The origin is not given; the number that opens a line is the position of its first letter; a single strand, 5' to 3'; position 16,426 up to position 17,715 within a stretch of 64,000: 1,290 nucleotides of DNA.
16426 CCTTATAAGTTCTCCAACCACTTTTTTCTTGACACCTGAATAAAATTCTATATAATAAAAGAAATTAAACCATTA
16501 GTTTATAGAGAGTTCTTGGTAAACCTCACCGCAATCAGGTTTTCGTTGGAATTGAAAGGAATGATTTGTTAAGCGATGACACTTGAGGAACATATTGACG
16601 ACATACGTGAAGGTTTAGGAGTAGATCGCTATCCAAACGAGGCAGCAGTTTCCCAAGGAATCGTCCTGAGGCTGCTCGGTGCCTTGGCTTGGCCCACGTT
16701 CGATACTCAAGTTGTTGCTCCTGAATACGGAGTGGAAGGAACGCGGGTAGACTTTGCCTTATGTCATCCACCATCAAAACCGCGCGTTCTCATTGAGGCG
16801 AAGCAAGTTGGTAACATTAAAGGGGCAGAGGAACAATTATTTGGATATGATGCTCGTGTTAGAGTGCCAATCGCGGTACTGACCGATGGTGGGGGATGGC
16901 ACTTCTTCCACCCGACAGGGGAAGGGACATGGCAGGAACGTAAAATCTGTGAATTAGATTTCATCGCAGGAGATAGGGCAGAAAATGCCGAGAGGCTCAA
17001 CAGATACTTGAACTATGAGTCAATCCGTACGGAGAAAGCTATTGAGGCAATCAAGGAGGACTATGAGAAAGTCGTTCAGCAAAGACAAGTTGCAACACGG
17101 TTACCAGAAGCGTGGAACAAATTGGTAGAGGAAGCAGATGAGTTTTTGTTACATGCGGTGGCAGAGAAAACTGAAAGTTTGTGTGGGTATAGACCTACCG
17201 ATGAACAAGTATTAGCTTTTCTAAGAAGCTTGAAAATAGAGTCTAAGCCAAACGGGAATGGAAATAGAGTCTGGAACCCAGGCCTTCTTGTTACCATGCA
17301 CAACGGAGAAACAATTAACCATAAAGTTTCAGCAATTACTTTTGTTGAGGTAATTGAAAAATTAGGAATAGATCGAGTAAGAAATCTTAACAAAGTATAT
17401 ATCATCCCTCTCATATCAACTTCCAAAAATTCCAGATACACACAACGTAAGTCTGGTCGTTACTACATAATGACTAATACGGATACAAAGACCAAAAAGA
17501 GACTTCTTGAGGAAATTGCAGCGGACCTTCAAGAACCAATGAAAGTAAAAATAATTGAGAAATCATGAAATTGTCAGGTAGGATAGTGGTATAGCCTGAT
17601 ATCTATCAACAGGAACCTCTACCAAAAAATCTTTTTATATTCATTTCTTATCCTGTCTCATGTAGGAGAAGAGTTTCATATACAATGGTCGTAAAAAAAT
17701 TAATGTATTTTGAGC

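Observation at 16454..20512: EcoRI-family R-M pair bracketed by two diverged paralogues of a PD-(D/E)xK protein, all in one operon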

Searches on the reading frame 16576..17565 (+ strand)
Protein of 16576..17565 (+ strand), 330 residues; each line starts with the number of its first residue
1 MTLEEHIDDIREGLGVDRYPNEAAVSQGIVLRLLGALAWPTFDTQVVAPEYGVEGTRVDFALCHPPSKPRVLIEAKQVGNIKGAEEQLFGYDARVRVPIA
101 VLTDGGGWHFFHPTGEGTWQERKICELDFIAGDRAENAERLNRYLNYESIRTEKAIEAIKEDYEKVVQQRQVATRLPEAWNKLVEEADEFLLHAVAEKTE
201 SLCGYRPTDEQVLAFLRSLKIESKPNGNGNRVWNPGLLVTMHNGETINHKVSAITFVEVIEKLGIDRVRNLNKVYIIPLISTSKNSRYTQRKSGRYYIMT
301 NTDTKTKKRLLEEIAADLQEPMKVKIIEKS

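Call 4: search_protein_families(library=pfam, proteins=[window:16576-17565:+], max_evalue=0.01)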
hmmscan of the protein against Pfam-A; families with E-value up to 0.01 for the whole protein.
window:16576-17565:+ (330 aa): 3 families
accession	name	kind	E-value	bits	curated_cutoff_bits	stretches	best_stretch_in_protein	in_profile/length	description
PF04313.20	HSDR_N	-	0.0016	18.7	25.1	0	52-113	122-192/198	Type I restriction enzyme R protein N terminus (HSDR_N)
PF13588.12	HSDR_N_2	-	0.0067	16.9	25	0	53-112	34-95/110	Type I restriction enzyme R protein N terminus (HSDR_N)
PF03925.18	SeqA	-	0.0082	16.6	25.5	0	279-322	59-102/111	SeqA protein C-terminal domain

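Call 10: search_protein_families(library=ncbifam, proteins=[window:16576-17565:+], max_evalue=0.01)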
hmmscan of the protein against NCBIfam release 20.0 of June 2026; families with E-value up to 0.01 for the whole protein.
window:16576-17565:+ (330 aa): 0 families

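Call 11: search_protein_families(library=padloc, proteins=[window:16576-17565:+], max_evalue=0.01)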
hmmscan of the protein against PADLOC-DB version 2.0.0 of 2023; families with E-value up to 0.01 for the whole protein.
window:16576-17565:+ (330 aa): 0 families

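Call 19: find_homologous_proteins(query=window:16576-17565:+, max_evalue=0.001)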
Query window:16576-17565:+ (330 aa): 2153 proteins with E <= 0.001 among 5470 candidates; the best 120 are listed.
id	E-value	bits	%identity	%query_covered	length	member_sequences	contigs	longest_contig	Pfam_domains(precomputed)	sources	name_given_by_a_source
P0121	3.1e-219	744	100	100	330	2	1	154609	-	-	-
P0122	1.1e-169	582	79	100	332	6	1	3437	-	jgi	jgi:predicted type IV restriction endonuclease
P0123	1.1e-168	578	79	100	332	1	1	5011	-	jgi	jgi:predicted type IV restriction endonuclease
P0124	3.7e-168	577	79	100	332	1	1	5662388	-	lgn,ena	-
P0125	6.4e-167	572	78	100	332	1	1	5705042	-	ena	-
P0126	9.7e-167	572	78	100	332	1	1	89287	-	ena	-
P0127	1.4e-166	571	78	100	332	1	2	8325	-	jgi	jgi:predicted type IV restriction endonuclease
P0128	4.8e-166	570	78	100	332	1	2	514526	-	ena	-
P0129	1.7e-165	568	78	100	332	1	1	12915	-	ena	-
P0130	7.2e-157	539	76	99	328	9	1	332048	-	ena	-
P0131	3.2e-156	537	75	100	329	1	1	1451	PF04313.21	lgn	-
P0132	5.5e-156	537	75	100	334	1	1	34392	-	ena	-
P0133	2.4e-154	531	73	100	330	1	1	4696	PF04313.21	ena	-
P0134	2.2e-153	528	73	100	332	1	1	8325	PF04313.21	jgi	jgi:predicted type IV restriction endonuclease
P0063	1.6e-152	525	74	100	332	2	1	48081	PF04313.21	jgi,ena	jgi:predicted type IV restriction endonuclease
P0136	3.0e-152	524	74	100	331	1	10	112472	PF04313.21,PF13588.13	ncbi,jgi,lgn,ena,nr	ncbi:MAG: type I restriction enzyme HsdR N-terminal domain-containing protein [Candidatus Poribacter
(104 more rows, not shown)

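Call 20: find_encoding_contigs(protein=P0124, flank=7000, max_places=2)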
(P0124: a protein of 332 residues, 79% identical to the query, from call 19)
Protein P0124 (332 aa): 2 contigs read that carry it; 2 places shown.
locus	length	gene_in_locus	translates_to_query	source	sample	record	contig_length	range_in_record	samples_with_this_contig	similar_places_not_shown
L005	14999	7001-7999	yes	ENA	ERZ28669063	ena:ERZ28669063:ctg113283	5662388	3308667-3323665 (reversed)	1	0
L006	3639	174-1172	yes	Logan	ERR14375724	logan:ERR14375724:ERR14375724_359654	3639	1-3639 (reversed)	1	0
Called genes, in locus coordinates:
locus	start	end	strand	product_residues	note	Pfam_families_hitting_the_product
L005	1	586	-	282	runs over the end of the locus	PF05721:PhyH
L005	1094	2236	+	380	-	PF00515:TPR_1 (faint), PF13414:TPR_11 (weak), PF12895:ANAPC3 (weak), PF14559:TPR_19 (weak), PF12895:ANAPC3, PF13432:TPR_16, PF25063:ARM_TT21_C, PF14559:TPR_19, +14 more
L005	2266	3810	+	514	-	PF00890:FAD_binding_2 (faint), PF01266:DAO (faint), PF07992:Pyr_redox_2 (faint), PF00732:GMC_oxred_N, PF05199:GMC_oxred_C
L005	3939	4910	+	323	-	PF00291:PALP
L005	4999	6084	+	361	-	PF04909:Amidohydro_2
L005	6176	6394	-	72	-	-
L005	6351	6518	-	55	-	-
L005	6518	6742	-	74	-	PF04255:DUF433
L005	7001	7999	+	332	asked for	-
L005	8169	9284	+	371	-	PF02086:MethyltransfD12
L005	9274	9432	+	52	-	-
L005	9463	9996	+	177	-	PF02963:EcoRI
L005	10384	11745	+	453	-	PF00144:Beta-lactamase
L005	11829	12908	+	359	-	PF04909:Amidohydro_2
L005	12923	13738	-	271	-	PF05721:PhyH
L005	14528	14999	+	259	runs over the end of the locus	PF00005:ABC_tran, PF13304:AAA_21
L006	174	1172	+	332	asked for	-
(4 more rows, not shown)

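Call 21: find_encoding_contigs(protein=P0136, flank=7000, max_places=4)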
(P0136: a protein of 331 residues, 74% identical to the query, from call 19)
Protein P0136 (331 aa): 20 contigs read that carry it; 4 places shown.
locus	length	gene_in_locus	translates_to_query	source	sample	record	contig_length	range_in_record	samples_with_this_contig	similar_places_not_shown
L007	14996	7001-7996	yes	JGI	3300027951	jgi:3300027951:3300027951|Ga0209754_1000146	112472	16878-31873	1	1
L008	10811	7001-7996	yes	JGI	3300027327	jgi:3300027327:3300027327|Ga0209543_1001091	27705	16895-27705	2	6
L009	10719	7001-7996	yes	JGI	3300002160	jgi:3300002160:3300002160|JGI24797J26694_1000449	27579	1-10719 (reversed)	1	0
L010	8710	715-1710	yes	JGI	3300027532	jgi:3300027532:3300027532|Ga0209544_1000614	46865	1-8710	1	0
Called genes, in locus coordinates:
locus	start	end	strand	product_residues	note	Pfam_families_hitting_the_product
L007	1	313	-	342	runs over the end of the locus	PF01408:GFO_IDH_MocA, PF02894:GFO_IDH_MocA_C, PF22725:GFO_IDH_MocA_C3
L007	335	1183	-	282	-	PF05721:PhyH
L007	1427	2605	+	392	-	PF03704:BTAD (faint), PF13414:TPR_11, PF14559:TPR_19 (weak), PF00515:TPR_1 (weak), PF12895:ANAPC3, PF25063:ARM_TT21_C, PF13432:TPR_16, PF14559:TPR_19 (weak), +14 more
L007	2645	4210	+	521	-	PF00890:FAD_binding_2 (faint), PF01266:DAO (faint), PF07992:Pyr_redox_2 (faint), PF00732:GMC_oxred_N, PF05199:GMC_oxred_C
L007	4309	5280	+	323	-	PF00291:PALP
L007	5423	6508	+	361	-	PF04909:Amidohydro_2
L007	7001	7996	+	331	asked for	PF04313:HSDR_N (faint), PF13588:HSDR_N_2 (faint)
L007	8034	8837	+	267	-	PF06452:CBM9_1 (weak)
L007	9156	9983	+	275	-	-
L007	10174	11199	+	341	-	PF14239:RRXRR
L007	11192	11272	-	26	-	-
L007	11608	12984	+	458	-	PF00144:Beta-lactamase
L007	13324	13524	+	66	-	-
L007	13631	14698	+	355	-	PF13588:HSDR_N_2 (weak)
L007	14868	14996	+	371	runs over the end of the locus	PF02086:MethyltransfD12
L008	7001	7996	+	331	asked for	PF04313:HSDR_N (faint), PF13588:HSDR_N_2 (faint)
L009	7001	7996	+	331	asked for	PF04313:HSDR_N (faint), PF13588:HSDR_N_2 (faint)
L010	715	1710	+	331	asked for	PF04313:HSDR_N (faint), PF13588:HSDR_N_2 (faint)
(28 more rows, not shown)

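Call 38: search_solved_structures(query=A3, max_evalue=1, show_alignments=3)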
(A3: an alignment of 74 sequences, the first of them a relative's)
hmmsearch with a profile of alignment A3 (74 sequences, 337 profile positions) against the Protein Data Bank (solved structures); distinct sequences matched with E-value up to 1: 2.
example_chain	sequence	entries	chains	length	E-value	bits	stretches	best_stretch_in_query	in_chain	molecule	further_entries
5c4q_A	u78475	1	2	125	0.61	12.4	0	8-43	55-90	Bromodomain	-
1tyd_E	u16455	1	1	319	0.92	11.8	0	140-187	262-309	TYROSYL-tRNA SYNTHETASE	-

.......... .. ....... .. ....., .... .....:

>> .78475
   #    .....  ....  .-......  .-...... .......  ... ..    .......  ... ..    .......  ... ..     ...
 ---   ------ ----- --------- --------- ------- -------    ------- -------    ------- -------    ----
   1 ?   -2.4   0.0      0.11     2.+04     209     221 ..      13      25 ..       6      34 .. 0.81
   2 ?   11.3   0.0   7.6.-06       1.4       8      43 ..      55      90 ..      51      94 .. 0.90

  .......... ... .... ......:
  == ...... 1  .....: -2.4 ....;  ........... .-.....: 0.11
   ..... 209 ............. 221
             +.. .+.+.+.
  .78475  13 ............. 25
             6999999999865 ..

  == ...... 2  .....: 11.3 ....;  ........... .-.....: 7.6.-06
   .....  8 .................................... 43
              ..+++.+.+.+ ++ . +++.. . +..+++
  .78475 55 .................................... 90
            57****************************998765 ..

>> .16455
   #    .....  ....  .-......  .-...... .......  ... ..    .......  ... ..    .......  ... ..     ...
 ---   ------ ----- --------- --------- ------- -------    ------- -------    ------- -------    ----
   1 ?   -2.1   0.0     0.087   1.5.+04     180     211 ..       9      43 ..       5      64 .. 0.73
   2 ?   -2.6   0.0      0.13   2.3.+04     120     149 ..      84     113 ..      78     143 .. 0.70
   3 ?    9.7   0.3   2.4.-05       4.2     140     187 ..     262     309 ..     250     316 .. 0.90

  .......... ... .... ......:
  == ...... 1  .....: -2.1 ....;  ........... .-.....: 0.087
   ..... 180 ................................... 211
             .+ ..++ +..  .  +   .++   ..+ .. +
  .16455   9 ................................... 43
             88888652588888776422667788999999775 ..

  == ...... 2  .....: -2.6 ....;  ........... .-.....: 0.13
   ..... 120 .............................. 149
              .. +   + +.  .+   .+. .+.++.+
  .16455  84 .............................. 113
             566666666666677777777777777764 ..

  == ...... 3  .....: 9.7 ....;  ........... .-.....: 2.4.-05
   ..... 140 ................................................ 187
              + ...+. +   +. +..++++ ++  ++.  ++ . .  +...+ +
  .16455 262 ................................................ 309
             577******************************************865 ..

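Call 43: predict_structure(alignment_id=A3)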
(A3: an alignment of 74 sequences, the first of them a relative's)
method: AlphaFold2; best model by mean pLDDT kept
length: 330 residues; sequences in the alignment: 74
mean_pLDDT: 89.7   pTM: 0.60
mean pLDDT of the five models: 89.7, 88.1, 87.8, 84.0, 78.1
residues with pLDDT >= 90: 218; 70-90: 97; 50-70: 6; < 50: 9
segments of 3 or more residues with pLDDT < 50: 223-231
pLDDT, mean of each block of 10 residues (from residue 1): 96 96 96 98 96 89 95 95 84 82 97 85 93 96 98 96 93 88 89 95 95 88 43 85 89 94 91 77 87 90 90 92 86
secondary structure, 60 per line:
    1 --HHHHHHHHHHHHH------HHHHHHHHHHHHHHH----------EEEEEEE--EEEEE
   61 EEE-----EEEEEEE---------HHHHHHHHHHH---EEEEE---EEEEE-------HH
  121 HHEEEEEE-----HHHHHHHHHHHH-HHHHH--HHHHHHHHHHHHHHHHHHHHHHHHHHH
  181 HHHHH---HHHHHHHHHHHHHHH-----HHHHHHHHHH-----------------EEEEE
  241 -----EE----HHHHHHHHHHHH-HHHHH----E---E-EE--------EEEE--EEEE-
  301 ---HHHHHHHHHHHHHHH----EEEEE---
elements in order: H3-15 H22-36 E47-53 E56-63 E69-75 H85-95 E99-103 E107-111 H119-122 E123-128 H134-145 H147-151 H154-185 H189-203 H209-218 E236-240 H252-263 H265-269 E290-293 E296-299 H304-318 E323-327

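Call 48: fold_search(model_id=the predicted structure, library=pdb)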
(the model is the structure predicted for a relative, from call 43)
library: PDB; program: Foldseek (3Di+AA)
matches with E <= 10: 287; with E <= 0.001: 0
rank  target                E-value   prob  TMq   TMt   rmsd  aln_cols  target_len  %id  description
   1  3h1t                  1.7e-02  0.99  0.25  0.16   8.6       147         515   17  The fragment structure of a putative HsdR subunit of a type I restriction enzyme from Vibrio vulnificus YJ016 (released 2009-10-20)
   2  7lvv_D                1.9e-02  1.00  0.32  0.64   4.7       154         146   13  cryoEM structure DrdV-DNA complex (released 2021-03-17)
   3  7lo5_A                4.5e-02  0.95  0.30  0.11  14.9       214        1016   15  cryoEM structure DrdV-DNA complex (released 2021-03-17)
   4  7lo5_D                5.1e-02  0.95  0.32  0.11  14.6       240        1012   12  cryoEM structure DrdV-DNA complex (released 2021-03-17)
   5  7lvv_B                7.6e-02  0.87  0.29  0.11  15.8       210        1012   13  cryoEM structure DrdV-DNA complex (released 2021-03-17)
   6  3s1s                  8.5e-02  0.85  0.26  0.11   9.7       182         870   17  Characterization and crystal structure of the type IIG restriction endonuclease BpuSI (released 2011-07-13)
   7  7lo5_B                9.6e-02  0.90  0.31  0.11  15.1       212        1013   14  cryoEM structure DrdV-DNA complex (released 2021-03-17)
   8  7lo5_C                1.0e-01  0.80  0.29  0.11  14.5       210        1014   12  cryoEM structure DrdV-DNA complex (released 2021-03-17)
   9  9y1l_B                1.2e-01  0.77  0.17  0.33   6.6        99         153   16  Crystal Structure of Putative Restriction Endonuclease Domain-Containing Protein from Leptospirillum ferriphilum YSK (released 2025-09-10)
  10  1wdj_A                2.1e-01  0.77  0.21  0.35   5.5       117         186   15  Crystal structure of TT1808 from Thermus thermophilus HB8 (released 2004-11-17)
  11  6z1p_Ar               2.5e-01  0.18  0.12  0.25  15.7       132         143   16  Structure of the mitochondrial ribosome from Tetrahymena thermophila (released 2020-06-24)
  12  9y1l_A                2.7e-01  0.57  0.17  0.32   6.8        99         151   16  Crystal Structure of Putative Restriction Endonuclease Domain-Containing Protein from Leptospirillum ferriphilum YSK (released 2025-09-10)
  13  1wdj_B                3.2e-01  0.57  0.18  0.34   4.9       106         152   16  Crystal structure of TT1808 from Thermus thermophilus HB8 (released 2004-11-17)
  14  8yiy_B                3.4e-01  0.14  0.11  0.15  15.8       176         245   12  Cryo-EM structure of human proteasome assembly intermediate preholo-1 (released 2025-01-15)
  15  3ot2_A                4.8e-01  0.66  0.21  0.36   5.3       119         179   10  Crystal structure of a putative nuclease belonging to DUF820 (Ava_3926) from Anabaena variabilis ATCC 29413 at 1.96 A  (released 2010-10-06)
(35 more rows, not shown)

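Call 53: search_protein_families(library=pfam, alignment_id=A3, max_evalue=0.01)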
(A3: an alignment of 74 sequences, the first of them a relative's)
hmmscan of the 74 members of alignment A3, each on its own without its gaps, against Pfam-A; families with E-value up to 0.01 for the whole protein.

A. member 1, P0121 (330 aa): 3 families
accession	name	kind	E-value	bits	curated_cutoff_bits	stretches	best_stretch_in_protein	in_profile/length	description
PF04313.20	HSDR_N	-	0.0016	18.7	25.1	0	52-113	122-192/198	Type I restriction enzyme R protein N terminus (HSDR_N)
PF13588.12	HSDR_N_2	-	0.0067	16.9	25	0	53-112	34-95/110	Type I restriction enzyme R protein N terminus (HSDR_N)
PF03925.18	SeqA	-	0.0082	16.6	25.5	0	279-322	59-102/111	SeqA protein C-terminal domain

B. families by the number of members that match (of 74 scanned): 7 families
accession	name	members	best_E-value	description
PF04313.20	HSDR_N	69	1.1e-10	Type I restriction enzyme R protein N terminus (HSDR_N)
PF13588.12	HSDR_N_2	63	5.1e-06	Type I restriction enzyme R protein N terminus (HSDR_N)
PF03925.18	SeqA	13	1.3e-06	SeqA protein C-terminal domain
PF11208.13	DUF2992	2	0.0012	Protein of unknown function (DUF2992)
PF03749.19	SfsA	1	0.0019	Sugar fermentation stimulation protein RE domain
PF08713.17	DNA_alkylation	1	0.0034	DNA alkylation repair enzyme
PF12312.13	NeA_P2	1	0.0047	Nepovirus subgroup A polyprotein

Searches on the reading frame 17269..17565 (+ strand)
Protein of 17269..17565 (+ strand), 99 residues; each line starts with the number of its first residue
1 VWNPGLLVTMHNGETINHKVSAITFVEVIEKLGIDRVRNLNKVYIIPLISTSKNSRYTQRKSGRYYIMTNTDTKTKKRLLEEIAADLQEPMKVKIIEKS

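Call 86: search_protein_representatives(protein=window:17269-17565:+)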
Query: 99 residues. Proteins with E-value up to 0.001 (for the whole library): 490; up to 1e-10: 80; up to 1e-30: 2. The best 150 are listed.
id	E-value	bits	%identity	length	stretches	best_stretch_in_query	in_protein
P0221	7.6e-39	147.8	77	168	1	2-99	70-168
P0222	1.3e-35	137.4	38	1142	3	12-98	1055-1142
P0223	4.0e-29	116.7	66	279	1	6-98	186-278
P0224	7.5e-29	115.8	69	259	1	6-95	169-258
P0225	5.0e-28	113.2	62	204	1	4-98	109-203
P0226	3.2e-26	107.4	62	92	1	10-99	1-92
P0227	1.5e-24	102.1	60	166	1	6-99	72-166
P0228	2.9e-24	101.2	63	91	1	10-98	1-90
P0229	1.6e-22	95.6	45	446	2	6-90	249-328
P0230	5.1e-20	87.6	36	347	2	5-97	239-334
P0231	1.1e-18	83.3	58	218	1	6-98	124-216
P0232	1.4e-18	83.0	38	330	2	7-96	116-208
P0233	1.6e-18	82.8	55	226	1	6-98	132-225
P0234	1.9e-18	82.6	55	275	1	6-98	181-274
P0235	3.8e-18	81.6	53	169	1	7-98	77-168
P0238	7.4e-17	77.5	51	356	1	6-99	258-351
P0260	7.4e-13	64.7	46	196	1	4-95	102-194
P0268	1.7e-12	63.5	43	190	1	6-97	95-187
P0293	4.3e-11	59.1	30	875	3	19-94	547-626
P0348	4.4e-09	52.7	34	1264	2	6-99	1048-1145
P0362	1.1e-08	51.4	38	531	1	10-88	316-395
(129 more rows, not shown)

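Call 87: search_protein_families(library=pfam, proteins=[P0222, P0229, P0230, P0232, P0238, P0260, P0268, P0293, P0348, P0362], max_evalue=0.001)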
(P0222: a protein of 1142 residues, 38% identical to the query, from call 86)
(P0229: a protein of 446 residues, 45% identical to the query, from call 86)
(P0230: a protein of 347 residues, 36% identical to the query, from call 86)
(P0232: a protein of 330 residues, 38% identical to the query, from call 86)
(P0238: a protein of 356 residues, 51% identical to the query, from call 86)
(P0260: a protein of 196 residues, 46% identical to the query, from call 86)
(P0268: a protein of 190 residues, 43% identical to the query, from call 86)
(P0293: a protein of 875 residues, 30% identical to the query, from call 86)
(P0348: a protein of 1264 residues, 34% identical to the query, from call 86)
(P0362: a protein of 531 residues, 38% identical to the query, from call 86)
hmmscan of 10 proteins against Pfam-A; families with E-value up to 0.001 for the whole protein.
P0222 (1142 aa): 1 family
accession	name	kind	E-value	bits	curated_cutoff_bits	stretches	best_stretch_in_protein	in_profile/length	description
PF23398.1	FAZ1_cons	-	4.6e-07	30.1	27.5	0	442-473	13-44/93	FAZ1, conserved domain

P0229 (446 aa): 2 families
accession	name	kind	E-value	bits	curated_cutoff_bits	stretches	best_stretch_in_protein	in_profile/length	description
PF04313.20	HSDR_N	-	1.8e-06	28.4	25.1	1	53-112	123-191/198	Type I restriction enzyme R protein N terminus (HSDR_N)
PF13588.12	HSDR_N_2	-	4.5e-05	23.9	25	1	23-113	3-96/110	Type I restriction enzyme R protein N terminus (HSDR_N)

P0230 (347 aa): 1 family
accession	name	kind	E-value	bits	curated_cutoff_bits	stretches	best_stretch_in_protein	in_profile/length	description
PF03925.18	SeqA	-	0.00028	21.4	25.5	0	301-327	75-103/111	SeqA protein C-terminal domain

P0232 (330 aa): 0 families

P0238 (356 aa): 0 families

P0260 (196 aa): 0 families

P0268 (190 aa): 0 families

P0293 (875 aa): 2 families
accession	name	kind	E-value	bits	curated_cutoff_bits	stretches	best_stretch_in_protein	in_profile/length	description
PF20296.3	MTaX1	-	3.4e-18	66.7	25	1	39-149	1-110/111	Methylase-associated X1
PF03925.18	SeqA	-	0.00067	20.1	25.5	0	719-746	74-101/111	SeqA protein C-terminal domain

P0348 (1264 aa): 7 families
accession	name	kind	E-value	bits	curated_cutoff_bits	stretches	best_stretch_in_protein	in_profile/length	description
PF04851.21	ResIII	-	2.9e-30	105.8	22.5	1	166-319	3-164/164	Type III restriction enzyme, res subunit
PF00271.37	Helicase_C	-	5.6e-18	65.6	23.5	1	397-498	8-109/110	Helicase conserved C-terminal domain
PF00270.35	DEAD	-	6.9e-12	45.9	26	1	178-317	7-160/167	DEAD/DEAH box helicase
PF18766.7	SWI2_SNF2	-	1e-07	32.3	26.7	1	194-368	27-207/221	SWI2/SNF2 ATPase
PF13245.12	AAA_19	-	8.5e-05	23.2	25.1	1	186-309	12-118/134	AAA domain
PF13401.12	AAA_22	-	0.00025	21.8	27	0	193-303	13-106/130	AAA domain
PF13604.12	AAA_30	-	0.00037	20.7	27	1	188-311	21-120/191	AAA domain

P0362 (531 aa): 0 families
